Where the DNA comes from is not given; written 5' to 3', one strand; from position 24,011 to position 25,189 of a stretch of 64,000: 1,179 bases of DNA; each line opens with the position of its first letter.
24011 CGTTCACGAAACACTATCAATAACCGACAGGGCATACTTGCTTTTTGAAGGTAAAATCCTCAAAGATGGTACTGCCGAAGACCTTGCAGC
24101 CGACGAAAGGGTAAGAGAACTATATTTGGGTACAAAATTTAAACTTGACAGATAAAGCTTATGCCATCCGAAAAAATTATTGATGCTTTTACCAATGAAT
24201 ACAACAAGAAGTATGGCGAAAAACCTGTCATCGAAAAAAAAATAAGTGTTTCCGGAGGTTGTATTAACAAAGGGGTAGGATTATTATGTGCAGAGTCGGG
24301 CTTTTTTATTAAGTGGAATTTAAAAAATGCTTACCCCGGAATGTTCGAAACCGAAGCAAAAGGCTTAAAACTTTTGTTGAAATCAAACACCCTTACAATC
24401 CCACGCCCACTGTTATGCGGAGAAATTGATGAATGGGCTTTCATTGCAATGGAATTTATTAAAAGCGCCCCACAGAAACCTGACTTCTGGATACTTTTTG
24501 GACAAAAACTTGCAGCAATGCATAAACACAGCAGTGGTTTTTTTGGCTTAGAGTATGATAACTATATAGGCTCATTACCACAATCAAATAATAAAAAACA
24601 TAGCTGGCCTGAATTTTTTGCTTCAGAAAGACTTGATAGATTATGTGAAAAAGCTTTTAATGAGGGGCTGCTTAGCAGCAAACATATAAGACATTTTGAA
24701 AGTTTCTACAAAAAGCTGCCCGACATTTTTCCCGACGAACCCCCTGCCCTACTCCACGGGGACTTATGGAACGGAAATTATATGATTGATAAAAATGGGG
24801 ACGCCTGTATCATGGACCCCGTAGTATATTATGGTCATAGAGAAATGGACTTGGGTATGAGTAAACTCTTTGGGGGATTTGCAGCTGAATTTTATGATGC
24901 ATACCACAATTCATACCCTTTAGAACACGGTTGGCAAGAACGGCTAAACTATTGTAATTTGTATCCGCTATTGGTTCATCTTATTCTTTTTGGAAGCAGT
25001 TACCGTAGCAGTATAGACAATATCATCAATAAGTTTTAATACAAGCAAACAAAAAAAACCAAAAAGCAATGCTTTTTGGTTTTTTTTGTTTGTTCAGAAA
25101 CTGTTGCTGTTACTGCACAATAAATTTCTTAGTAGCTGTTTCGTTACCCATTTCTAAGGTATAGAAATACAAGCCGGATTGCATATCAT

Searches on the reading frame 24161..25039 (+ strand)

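Call 46: search_protein_families(library=pfam, proteins=[window:24161-25039:+], max_evalue=0.001)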
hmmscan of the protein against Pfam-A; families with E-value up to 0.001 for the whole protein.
window:24161-25039:+ (292 aa): 2 families
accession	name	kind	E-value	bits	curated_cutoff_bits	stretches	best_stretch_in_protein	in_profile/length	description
PF03881.20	Fructosamin_kin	-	1.7e-78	264.2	22.4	1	11-291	6-284/288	Fructosamine kinase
PF01636.29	APH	-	6.7e-09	36.3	23.2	1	74-252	48-229/239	Phosphotransferase enzyme family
